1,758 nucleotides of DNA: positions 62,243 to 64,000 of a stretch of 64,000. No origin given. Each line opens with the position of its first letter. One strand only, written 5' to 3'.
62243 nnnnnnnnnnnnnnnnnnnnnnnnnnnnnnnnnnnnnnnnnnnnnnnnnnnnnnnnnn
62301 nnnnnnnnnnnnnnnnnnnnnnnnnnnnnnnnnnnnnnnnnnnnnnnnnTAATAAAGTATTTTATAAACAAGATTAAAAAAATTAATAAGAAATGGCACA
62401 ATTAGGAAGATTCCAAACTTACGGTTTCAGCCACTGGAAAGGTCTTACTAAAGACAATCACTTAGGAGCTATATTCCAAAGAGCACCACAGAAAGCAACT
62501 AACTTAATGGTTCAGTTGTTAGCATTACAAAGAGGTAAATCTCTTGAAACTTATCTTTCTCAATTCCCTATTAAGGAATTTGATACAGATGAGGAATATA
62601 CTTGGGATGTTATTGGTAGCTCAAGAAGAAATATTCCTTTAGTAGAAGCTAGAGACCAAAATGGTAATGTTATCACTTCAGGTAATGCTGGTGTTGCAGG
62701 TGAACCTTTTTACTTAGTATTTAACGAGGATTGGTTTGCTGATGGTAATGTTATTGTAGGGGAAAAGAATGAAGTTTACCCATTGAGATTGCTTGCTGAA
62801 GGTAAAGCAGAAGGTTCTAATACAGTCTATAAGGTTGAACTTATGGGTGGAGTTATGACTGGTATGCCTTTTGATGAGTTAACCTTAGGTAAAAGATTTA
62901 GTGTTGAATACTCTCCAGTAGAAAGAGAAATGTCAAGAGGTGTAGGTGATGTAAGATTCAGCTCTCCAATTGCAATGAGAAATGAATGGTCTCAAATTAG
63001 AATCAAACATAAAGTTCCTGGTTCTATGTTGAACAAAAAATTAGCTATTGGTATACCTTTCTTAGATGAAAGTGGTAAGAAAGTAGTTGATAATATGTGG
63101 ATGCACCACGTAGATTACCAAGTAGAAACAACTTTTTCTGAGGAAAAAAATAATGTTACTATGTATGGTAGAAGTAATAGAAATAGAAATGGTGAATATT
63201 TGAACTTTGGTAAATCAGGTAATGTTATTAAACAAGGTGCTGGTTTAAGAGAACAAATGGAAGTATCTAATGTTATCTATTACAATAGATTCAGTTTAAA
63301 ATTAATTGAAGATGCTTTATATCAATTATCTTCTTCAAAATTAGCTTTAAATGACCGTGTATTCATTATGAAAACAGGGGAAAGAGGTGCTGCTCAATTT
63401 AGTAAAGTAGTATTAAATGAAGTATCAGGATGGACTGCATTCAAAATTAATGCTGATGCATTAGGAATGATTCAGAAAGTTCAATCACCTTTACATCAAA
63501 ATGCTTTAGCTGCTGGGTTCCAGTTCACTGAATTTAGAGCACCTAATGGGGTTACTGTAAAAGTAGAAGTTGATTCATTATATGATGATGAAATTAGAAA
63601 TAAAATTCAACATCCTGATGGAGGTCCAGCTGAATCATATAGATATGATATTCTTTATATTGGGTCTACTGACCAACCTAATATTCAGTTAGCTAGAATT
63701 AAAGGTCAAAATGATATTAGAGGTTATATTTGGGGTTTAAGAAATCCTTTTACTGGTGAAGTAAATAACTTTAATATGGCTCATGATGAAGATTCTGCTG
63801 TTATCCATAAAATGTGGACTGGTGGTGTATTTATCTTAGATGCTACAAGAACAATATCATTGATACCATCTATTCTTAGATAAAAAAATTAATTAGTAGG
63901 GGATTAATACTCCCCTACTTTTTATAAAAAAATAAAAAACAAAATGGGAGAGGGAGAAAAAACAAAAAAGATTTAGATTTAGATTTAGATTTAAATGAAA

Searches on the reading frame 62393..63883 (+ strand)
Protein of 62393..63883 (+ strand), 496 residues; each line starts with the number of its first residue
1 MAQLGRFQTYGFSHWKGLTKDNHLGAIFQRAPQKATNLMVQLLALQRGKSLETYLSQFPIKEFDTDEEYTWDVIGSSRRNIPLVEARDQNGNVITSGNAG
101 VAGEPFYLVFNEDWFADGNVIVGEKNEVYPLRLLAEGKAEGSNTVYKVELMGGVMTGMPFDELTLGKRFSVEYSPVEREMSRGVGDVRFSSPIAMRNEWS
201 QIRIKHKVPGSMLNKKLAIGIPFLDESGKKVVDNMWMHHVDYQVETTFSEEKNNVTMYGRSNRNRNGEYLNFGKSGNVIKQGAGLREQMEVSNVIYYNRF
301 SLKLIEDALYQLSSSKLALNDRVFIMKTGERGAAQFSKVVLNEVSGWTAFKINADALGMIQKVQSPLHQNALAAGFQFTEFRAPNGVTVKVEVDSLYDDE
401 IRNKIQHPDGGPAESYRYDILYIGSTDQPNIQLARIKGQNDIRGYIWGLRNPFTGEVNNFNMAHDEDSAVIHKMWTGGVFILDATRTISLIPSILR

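Call 70: search_protein_families(library=pfam, proteins=[window:62393-63883:+], max_evalue=0.001)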
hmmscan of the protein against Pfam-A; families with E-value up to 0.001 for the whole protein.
window:62393-63883:+ (496 aa): 1 family
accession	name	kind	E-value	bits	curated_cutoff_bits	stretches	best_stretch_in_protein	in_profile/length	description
PF23898.1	Crass_capsid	-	1.8e-198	660.4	27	1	2-494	2-495/496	Crassvirus major capsid protein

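Call 84: search_dna_similar(query=window:62393-63883:+, collection=phages, mode=protein, max_rows=8)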
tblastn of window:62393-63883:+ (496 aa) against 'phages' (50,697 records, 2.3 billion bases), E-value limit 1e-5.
Records with a match: 117; places in all: 118; records where one place covers at least 80% of the query: 96.
Best place of each record, by identity: 60-80% 53; <60% 64.
By first word of the organism name: uncultured 43; Bacteroides 30; Flavobacterium 29; Bacteriophage 3; Dulem 2; IAS 2; Cellulophaga 2; Azobacteroides 2; Kehishuvirus 1; Kolpuevirus 1; and 2 more.
By host as written in the record: - 48; Bacteroides intestinalis DSM 108646 25; Flavobacterium psychrophilum 950106-1/1 12; Flavobacterium psychrophilum 020612-2/1 3; Flavobacterium psychrophilum strain FPS-D10 3; Bacteroides intestinalis APC919/174 2; Bacteroides cellulosilyticus 2; Homo sapiens 2; and 14 more.
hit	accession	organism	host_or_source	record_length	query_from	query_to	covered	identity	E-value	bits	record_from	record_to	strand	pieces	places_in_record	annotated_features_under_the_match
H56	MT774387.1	uncultured phage cr111_1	human feces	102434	1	495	100%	70.5%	7e-157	731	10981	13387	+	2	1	major capsid protein (x2) | hypothetical protein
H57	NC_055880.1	uncultured phage cr111_1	human feces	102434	1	495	100%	70.5%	7e-157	731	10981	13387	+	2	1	major head protein (x2) | homing endonuclease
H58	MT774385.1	uncultured phage cr108_1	human feces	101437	1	495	100%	66.1%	0e+0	696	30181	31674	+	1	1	major capsid protein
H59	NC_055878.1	uncultured phage cr108_1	human feces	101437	1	495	100%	66.1%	0e+0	696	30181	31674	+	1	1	major head protein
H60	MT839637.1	Bacteriophage sp.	human fecal samples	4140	2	496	100%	65.8%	0e+0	686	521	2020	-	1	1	record has no annotation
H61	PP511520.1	Dulem virus 41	Varecia variegata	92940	16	495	97%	67.2%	0e+0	679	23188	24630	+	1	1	major capsid protein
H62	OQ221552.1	Bacteroides phage PhiCrAssBcn17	Bacteroides intestinalis DSM 108646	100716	2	496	100%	65.1%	0e+0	666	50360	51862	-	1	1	major capsid protein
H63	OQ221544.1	Bacteroides phage PhiCrAssBcn9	Bacteroides intestinalis DSM 108646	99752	2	496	100%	65.1%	0e+0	665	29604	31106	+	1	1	major capsid protein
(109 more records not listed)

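Call 89: get_annotated_region(hit=H57, flank=300)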
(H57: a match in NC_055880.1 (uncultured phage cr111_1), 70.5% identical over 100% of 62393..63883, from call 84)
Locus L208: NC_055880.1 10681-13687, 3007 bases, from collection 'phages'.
description: CrAssphage cr111_1, complete genome.
organism: uncultured phage cr111_1 (NCBI taxid 2772071)
taxonomy: Viruses; Duplodnaviria; Heunggongvirae; Uroviricota; Caudoviricetes; Crassvirales; Steigviridae; Asinivirinae; Lahndsivirus; Lahndsivirus rarus
host: -; source: human feces; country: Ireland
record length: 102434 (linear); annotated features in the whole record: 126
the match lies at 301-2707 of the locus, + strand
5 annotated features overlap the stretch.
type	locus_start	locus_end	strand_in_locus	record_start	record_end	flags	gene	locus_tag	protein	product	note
CDS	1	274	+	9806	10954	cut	-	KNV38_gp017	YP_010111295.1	hypothetical protein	gp_23246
CDS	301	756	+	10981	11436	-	-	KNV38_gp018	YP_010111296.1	major head protein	gp_23247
CDS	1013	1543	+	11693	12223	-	-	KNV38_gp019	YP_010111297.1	homing endonuclease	gp_23248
CDS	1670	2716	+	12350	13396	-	-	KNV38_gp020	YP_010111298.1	major head protein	gp_23249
CDS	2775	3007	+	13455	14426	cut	-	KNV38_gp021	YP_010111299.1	double-stranded DNA binding domain protein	gp_23250; Contains double-stranded DNA binding domain [phiCrAss001]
